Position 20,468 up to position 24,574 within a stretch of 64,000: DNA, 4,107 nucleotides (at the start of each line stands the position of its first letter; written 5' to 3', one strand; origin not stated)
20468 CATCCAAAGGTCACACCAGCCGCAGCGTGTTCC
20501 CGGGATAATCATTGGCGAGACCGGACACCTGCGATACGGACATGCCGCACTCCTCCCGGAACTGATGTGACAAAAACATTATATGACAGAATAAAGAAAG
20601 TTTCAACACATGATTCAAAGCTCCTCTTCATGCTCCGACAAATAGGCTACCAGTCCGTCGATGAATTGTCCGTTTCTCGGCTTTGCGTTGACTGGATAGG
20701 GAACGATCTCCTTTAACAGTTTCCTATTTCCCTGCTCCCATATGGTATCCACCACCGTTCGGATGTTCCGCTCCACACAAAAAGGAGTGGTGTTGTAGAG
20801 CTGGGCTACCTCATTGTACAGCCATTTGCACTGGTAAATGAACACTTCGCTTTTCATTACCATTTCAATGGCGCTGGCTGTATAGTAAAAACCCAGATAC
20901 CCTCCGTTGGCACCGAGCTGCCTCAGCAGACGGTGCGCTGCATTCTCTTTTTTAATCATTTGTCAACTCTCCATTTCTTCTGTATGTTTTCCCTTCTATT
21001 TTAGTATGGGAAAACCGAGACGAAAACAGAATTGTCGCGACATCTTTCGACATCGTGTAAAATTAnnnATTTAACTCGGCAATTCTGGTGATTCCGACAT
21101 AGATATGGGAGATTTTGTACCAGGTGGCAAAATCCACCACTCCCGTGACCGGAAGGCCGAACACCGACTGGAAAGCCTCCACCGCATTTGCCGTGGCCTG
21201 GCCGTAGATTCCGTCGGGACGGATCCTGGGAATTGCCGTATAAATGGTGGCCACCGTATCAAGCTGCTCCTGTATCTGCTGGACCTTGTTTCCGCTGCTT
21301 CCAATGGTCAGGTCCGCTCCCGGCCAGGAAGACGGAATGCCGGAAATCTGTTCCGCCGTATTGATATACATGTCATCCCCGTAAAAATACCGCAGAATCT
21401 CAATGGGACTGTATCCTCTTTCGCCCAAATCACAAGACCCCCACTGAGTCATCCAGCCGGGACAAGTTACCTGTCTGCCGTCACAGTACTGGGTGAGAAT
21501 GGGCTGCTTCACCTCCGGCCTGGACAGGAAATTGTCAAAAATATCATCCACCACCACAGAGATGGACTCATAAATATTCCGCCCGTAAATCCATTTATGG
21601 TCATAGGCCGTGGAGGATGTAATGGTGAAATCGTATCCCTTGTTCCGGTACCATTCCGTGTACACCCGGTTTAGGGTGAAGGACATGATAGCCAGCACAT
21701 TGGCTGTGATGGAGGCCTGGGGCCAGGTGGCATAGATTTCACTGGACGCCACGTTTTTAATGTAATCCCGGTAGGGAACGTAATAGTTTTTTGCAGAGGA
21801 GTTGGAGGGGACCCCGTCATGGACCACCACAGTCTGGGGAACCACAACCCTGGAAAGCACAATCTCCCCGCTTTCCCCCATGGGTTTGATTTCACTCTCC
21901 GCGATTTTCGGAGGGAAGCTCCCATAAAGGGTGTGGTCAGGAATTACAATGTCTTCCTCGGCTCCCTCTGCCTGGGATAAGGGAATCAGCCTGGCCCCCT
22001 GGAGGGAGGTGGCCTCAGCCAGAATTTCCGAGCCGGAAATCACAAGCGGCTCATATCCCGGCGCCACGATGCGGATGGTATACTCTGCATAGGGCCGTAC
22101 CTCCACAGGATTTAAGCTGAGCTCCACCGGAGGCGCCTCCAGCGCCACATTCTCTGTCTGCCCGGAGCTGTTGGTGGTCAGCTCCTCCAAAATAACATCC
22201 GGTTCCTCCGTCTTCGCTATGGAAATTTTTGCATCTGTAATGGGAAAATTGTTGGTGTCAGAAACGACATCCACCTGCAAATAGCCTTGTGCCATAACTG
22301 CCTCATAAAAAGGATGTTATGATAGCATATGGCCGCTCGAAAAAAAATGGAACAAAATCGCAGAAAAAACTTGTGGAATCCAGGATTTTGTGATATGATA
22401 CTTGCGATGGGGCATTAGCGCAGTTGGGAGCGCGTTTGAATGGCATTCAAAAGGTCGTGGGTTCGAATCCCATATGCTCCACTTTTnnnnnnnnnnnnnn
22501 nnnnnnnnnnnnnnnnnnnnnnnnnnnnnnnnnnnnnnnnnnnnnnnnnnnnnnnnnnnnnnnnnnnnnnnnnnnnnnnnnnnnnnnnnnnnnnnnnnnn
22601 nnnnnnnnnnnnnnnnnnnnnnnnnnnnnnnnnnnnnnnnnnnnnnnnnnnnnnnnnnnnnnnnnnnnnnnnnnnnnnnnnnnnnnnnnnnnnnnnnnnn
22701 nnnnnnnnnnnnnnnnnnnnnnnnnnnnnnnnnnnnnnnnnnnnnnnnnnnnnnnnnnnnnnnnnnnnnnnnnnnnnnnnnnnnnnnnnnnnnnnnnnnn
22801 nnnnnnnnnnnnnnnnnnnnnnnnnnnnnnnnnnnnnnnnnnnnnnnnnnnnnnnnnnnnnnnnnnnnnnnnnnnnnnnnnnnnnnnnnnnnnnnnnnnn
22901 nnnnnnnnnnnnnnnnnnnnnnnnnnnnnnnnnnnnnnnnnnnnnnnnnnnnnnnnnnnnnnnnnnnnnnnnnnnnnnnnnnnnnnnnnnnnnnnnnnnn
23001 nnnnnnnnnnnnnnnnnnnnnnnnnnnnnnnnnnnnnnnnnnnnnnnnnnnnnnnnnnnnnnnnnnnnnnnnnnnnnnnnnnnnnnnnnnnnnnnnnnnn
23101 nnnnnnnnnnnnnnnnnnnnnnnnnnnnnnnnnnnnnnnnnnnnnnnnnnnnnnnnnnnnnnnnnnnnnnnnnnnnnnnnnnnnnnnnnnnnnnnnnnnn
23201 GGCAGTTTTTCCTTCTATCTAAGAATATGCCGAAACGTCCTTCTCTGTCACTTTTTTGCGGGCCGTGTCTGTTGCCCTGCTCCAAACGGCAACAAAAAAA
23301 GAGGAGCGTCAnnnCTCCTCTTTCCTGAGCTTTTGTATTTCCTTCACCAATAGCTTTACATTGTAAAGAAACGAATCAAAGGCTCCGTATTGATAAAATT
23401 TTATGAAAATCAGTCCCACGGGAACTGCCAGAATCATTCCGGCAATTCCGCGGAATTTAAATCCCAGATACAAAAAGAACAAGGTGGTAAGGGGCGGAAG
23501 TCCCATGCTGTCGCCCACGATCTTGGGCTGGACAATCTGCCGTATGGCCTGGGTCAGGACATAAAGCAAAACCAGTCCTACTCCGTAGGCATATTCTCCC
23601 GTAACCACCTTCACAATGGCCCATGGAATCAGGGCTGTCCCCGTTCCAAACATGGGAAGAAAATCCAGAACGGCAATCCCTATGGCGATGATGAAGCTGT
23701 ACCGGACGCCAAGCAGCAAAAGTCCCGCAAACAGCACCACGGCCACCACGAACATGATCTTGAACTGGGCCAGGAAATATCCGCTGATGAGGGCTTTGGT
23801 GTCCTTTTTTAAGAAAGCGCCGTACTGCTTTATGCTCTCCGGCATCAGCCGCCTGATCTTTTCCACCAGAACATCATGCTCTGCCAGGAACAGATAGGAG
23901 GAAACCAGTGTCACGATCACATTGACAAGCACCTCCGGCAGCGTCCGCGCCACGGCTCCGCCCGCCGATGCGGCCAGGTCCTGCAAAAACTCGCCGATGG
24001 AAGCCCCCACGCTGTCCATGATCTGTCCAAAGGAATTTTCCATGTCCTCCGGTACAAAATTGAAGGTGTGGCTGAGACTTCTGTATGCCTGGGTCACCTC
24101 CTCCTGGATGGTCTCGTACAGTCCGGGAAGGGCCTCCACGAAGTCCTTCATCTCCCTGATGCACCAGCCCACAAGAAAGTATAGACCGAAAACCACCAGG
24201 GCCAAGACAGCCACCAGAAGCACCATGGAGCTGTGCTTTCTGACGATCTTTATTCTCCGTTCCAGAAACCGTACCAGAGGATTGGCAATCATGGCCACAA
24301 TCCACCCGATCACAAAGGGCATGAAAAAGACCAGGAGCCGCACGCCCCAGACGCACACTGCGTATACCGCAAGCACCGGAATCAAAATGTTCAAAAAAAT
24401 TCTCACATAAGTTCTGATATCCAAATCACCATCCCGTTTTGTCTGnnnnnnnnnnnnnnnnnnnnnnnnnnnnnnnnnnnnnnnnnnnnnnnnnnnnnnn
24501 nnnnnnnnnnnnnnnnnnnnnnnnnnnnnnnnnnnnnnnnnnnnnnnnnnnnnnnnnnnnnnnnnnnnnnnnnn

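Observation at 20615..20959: Receiver-less Spo0A C-terminal domain protein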

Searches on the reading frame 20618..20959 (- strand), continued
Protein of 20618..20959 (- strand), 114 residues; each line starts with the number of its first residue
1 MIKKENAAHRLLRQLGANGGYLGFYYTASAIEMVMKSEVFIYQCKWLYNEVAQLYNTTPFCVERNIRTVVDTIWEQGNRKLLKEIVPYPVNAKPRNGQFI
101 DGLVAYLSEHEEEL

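Call 51: fold_search(model_id=the predicted structure, library=pdb)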
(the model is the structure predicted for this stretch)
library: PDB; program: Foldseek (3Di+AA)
matches with E <= 10: 95; with E <= 0.001: 7
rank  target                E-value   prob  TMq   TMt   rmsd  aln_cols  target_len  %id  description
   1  1lq1_C                3.4e-05  1.00  0.79  0.81   2.5       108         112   30  DNA Complexed Structure of the Key Transcription Factor Initiating Development in Sporulation Bacteria (released 2002-08-23)
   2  1fc3_A                4.5e-05  1.00  0.77  0.74   2.6       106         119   30  THE CRYSTAL STRUCTURE OF TRANS-ACTIVATION DOMAIN OF THE SPORULATION RESPONSE REGULATOR, SPO0A (released 2000-11-08)
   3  1lq1_A                4.5e-05  1.00  0.78  0.83   2.6       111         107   26  DNA Complexed Structure of the Key Transcription Factor Initiating Development in Sporulation Bacteria (released 2002-08-23)
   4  1lq1_D                6.8e-05  1.00  0.78  0.82   2.7       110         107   28  DNA Complexed Structure of the Key Transcription Factor Initiating Development in Sporulation Bacteria (released 2002-08-23)
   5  1fc3_B                1.3e-04  1.00  0.71  0.79   2.3       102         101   31  THE CRYSTAL STRUCTURE OF TRANS-ACTIVATION DOMAIN OF THE SPORULATION RESPONSE REGULATOR, SPO0A (released 2000-11-08)
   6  1fc3_C                1.6e-04  1.00  0.77  0.76   2.4       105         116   30  THE CRYSTAL STRUCTURE OF TRANS-ACTIVATION DOMAIN OF THE SPORULATION RESPONSE REGULATOR, SPO0A (released 2000-11-08)
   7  1lq1_B                3.1e-04  1.00  0.76  0.83   2.4       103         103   29  DNA Complexed Structure of the Key Transcription Factor Initiating Development in Sporulation Bacteria (released 2002-08-23)
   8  8d5v_D                5.6e-01  0.75  0.45  0.52   5.9        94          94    8  WhiB6 bound to the SigmaAr4-RNAP Beta flap tip chimera (released 2023-06-14)
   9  7kug_D                6.2e-01  0.66  0.43  0.49   6.2        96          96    8  Fe-S cluster-bound transcription activator WhiB7 in complex with the SigmaAr4-RNAP Beta flap tip chimera (released 2021-06-30)
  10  8d5v_B                1.4e+00  0.47  0.45  0.50   5.9        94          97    8  WhiB6 bound to the SigmaAr4-RNAP Beta flap tip chimera (released 2023-06-14)
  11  7kuf_B                1.6e+00  0.41  0.34  0.43   4.9        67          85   10  Transcription activation subcomplex with WhiB7 bound to SigmaAr4-RNAP Beta flap tip chimera and DNA (released 2021-06-30)
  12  3onq_C                1.8e+00  0.35  0.41  0.23   5.5       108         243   11  Crystal Structure of Regulator of Polyketide Synthase Expression BAD_0249 from Bifidobacterium adolescentis (released 2010-09-08)
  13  3onq_D                2.1e+00  0.25  0.38  0.21   6.9       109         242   10  Crystal Structure of Regulator of Polyketide Synthase Expression BAD_0249 from Bifidobacterium adolescentis (released 2010-09-08)
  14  3onq_B                2.3e+00  0.25  0.38  0.21   5.9       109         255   10  Crystal Structure of Regulator of Polyketide Synthase Expression BAD_0249 from Bifidobacterium adolescentis (released 2010-09-08)
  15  7dwo_A                2.8e+00  0.14  0.29  0.14   7.7        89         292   18  Crystal structure of Vibrio fischeri DarR in complex with DNA reveals the transcriptional activation mechanism of LTTR (released 2021-07-07)
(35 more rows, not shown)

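Call 63: search_protein_families(library=pfam, proteins=[P0089, P0093, P0094, P0090], max_evalue=0.001)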
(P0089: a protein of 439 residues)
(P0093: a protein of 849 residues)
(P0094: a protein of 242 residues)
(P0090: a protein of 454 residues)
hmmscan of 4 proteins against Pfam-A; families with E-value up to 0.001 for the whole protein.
P0089 (439 aa): 3 families
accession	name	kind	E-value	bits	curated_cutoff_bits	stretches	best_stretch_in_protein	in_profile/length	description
PF08769.17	Spo0A_C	-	1.1e-121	398.5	25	4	124-221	1-103/104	Sporulation initiation factor Spo0A C terminal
PF22415.1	PSV_ORF131-like_dom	-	0.00052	20.4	27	0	12-31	7-26/80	PSV_Hypothetical protein ORF131-like domain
PF21673.2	CCDC93_N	-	0.00066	20.3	24.4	0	328-355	61-88/110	CCDC93 protein N-terminal domain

P0093 (849 aa): 1 family
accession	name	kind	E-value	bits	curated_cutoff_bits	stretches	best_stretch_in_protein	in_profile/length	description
PF08769.17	Spo0A_C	-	3e-77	255.8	25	5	342-448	1-104/104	Sporulation initiation factor Spo0A C terminal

P0094 (242 aa): 1 family
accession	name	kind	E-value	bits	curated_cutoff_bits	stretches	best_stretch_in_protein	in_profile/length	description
PF08769.17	Spo0A_C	-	4.4e-44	149.2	25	2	134-228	3-101/104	Sporulation initiation factor Spo0A C terminal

P0090 (454 aa): 4 families
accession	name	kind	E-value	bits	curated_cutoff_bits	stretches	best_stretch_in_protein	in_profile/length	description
PF08769.17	Spo0A_C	-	5.1e-120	393.2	25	4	241-341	1-104/104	Sporulation initiation factor Spo0A C terminal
PF05817.20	Ribophorin_II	-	2.7e-05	24.4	23.4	0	262-353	69-160/240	Ribophorin II N-terminal domain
PF15411.12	PH_10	-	0.00019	22.2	27.5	0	146-165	27-42/121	Pleckstrin homology domain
PF13730.12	HTH_36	-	0.00038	20.7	25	0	278-305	27-54/55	Helix-turn-helix domain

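Call 68: search_protein_families(library=phrogs, proteins=[window:20618-20959:-], max_evalue=0.01)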
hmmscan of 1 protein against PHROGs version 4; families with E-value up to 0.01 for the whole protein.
window:20618-20959:- (114 aa): 2 families
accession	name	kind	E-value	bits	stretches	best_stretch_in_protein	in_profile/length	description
phrog_24603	-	unknown function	5.5e-46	156.3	1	5-113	2-111/111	-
phrog_37855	-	unknown function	2.2e-10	41.1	1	10-101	166-261/278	-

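Call 70: find_related_loci(query=A1, collection=viral_contigs, flank=8000)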
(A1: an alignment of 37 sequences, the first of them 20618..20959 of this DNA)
Query A1 (114 aa) in viral_contigs; peptide patterns used: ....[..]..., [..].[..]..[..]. (x = any residue, [..] = any of these).
99 stretches matched a pattern; 15 encode a relative of the query (tblastn E <= 1e-3); 15 distinct loci.
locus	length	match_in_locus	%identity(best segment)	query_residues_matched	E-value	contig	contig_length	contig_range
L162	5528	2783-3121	77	1-113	1e-59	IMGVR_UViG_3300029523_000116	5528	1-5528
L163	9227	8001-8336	71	1-112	4e-55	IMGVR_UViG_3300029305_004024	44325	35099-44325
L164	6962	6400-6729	46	2-110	8e-28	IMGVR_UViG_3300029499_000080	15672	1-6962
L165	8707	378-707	45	2-110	9e-28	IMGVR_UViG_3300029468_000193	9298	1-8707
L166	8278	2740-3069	45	2-110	9e-28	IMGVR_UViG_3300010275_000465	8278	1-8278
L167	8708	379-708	44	2-110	2e-27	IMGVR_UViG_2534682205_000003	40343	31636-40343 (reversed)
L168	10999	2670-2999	45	2-110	3e-27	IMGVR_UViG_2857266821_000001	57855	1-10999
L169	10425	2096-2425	45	2-110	3e-27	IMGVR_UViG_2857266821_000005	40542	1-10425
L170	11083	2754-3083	45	2-110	3e-27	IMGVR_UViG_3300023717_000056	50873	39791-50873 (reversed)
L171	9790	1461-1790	45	2-110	3e-27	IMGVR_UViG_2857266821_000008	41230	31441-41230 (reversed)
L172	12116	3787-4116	44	2-110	6e-20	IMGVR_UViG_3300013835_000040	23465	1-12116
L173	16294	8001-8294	37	11-108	2e-17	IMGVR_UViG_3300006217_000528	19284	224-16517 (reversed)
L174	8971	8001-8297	31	11-107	9e-13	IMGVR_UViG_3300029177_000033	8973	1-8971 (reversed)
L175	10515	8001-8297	30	11-107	4e-12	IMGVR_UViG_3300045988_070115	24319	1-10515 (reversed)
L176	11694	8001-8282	27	12-105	9e-7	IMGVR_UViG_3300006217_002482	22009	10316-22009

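Call 74: search_protein_families(library=pfam, proteins=[L163:111-1112:+, L163:1128-1529:+, L163:1543-3342:+, L163:3528-4901:+, L163:4897-5220:+, L163:5318-5764:+, L163:5836-6642:+, L163:6707-7231:+, L163:7448-7858:+], max_evalue=0.001)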
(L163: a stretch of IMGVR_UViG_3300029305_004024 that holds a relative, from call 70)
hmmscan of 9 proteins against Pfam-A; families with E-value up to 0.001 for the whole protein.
L163:111-1112:+ (334 aa): 0 families

L163:1128-1529:+ (134 aa): 1 family
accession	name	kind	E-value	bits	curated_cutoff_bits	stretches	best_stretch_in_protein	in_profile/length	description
PF20458.3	DUF6711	-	2.8e-43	147.9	27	1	1-134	1-134/134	Family of unknown function (DUF6711)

L163:1543-3342:+ (600 aa): 0 families

L163:3528-4901:+ (458 aa): 0 families

L163:4897-5220:+ (108 aa): 0 families

L163:5318-5764:+ (149 aa): 1 family
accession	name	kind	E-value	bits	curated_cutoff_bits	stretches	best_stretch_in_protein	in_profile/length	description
PF05105.17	Phage_holin_4_1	-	1.2e-35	122.5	22.2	1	22-140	2-115/116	Bacteriophage holin family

L163:5836-6642:+ (269 aa): 3 families
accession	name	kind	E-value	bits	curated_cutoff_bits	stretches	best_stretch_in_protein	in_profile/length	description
PF19127.6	Choline_bind_3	-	1.8e-09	37.8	27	1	211-248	2-41/47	Choline-binding repeat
PF01473.26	Choline_bind_1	-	2.7e-09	37.3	20.5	1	212-229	2-19/19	Putative cell wall binding repeat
PF05257.22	CHAP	-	3.9e-06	27.7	26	1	60-148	6-81/81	CHAP domain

L163:6707-7231:+ (175 aa): 0 families

L163:7448-7858:+ (137 aa): 1 family
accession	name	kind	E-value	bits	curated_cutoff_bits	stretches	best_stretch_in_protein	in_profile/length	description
PF01471.23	PG_binding_1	-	1.4e-16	60.8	23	1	62-122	1-56/57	Putative peptidoglycan binding domain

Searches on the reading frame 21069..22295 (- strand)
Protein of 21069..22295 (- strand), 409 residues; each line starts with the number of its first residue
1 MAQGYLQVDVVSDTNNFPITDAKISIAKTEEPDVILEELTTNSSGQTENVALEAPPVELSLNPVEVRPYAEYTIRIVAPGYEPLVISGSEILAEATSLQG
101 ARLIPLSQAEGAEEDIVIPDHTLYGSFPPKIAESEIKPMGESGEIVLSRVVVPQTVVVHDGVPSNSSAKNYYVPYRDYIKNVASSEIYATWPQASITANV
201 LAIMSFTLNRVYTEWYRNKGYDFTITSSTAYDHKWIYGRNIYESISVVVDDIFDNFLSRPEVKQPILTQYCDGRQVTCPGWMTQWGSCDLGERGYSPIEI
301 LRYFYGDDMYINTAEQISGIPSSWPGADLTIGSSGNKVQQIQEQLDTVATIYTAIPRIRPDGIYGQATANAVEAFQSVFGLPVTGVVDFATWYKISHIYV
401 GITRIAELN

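Call 3: search_protein_families(library=pfam, proteins=[window:21069-22295:-], max_evalue=0.01)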
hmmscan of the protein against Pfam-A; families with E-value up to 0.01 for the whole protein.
window:21069-22295:- (409 aa): 2 families
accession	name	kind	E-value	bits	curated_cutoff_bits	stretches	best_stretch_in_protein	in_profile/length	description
PF01471.23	PG_binding_1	-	2.1e-15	57.1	23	1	334-394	1-56/57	Putative peptidoglycan binding domain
PF08486.15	SpoIID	-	0.00074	20.5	23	1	172-231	10-67/97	Stage II sporulation protein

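Call 4: search_protein_families(library=ncbifam, proteins=[window:21069-22295:-], max_evalue=0.01)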
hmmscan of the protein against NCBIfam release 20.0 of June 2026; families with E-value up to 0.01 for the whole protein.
window:21069-22295:- (409 aa): 5 families
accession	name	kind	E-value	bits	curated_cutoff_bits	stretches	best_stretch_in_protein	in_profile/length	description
TIGR02869.1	spore_SleB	equivalog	1.7e-08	34.6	236.5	1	329-395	7-68/201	spore cortex-lytic enzyme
NF052335.1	PdgHdaseHSB129560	equivalog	1.2e-07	31.4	500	1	226-395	96-261/330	peptidoglycan hydrolase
TIGR02669.1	SpoIID_LytB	domain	3.6e-07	30.4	83.3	0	282-306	240-264/270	SpoIID/LytB domain-containing protein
NF052336.1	PdgHdaseHSB100310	equivalog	1.2e-05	24.8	500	1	359-395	210-246/316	peptidoglycan hydrolase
TIGR02870.1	spore_II_D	equivalog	0.0078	15.3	234.75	0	172-214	71-113/338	stage II sporulation protein D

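Call 75: find_related_loci(query=window:21069-22295:-, collection=viral_contigs, flank=3000)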
Query window:21069-22295:- (409 aa) in viral_contigs; peptide patterns used: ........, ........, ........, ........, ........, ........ (x = any residue, [..] = any of these).
13 stretches matched a pattern; 9 encode a relative of the query (tblastn E <= 1e-3); 9 distinct loci.
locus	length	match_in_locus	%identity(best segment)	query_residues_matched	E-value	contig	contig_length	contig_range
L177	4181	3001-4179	66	3-394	0e+0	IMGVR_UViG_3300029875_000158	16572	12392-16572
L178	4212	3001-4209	60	4-407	1e-167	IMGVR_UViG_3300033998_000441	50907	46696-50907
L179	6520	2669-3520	85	1-282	2e-159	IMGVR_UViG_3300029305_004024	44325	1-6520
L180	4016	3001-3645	74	196-408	3e-107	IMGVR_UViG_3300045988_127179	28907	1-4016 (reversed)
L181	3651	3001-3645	74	196-408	3e-107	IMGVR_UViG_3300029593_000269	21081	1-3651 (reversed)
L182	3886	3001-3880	73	196-408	9e-107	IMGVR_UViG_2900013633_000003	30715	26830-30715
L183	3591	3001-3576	78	216-407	2e-104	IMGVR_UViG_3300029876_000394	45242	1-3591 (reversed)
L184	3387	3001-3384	83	282-409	1e-68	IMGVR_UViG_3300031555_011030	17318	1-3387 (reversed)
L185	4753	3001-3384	83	282-409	1e-68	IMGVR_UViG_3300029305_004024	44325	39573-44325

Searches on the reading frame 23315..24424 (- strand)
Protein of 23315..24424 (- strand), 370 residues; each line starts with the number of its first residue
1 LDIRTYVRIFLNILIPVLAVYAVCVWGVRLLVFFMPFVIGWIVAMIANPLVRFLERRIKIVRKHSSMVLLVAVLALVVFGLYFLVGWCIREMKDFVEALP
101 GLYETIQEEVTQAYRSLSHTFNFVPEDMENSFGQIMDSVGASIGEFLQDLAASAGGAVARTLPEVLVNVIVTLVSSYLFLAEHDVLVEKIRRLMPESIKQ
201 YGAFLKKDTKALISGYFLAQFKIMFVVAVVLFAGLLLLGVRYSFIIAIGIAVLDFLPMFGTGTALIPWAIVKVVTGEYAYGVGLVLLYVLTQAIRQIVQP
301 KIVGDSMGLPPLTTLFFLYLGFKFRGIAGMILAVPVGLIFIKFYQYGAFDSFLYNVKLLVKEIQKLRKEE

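Call 3: search_protein_families(library=pfam, proteins=[window:23315-24424:-], max_evalue=0.01)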
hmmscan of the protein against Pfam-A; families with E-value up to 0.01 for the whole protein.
window:23315-24424:- (370 aa): 2 families
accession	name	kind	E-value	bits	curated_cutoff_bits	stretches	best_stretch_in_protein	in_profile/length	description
PF01594.21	AI-2E_transport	-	1.6e-52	179.2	34.3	1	14-345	3-324/327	AI-2E family transporter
PF08285.16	DPM3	-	0.0017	19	25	1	30-117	7-84/90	Dolichol-phosphate mannosyltransferase subunit 3 (DPM3)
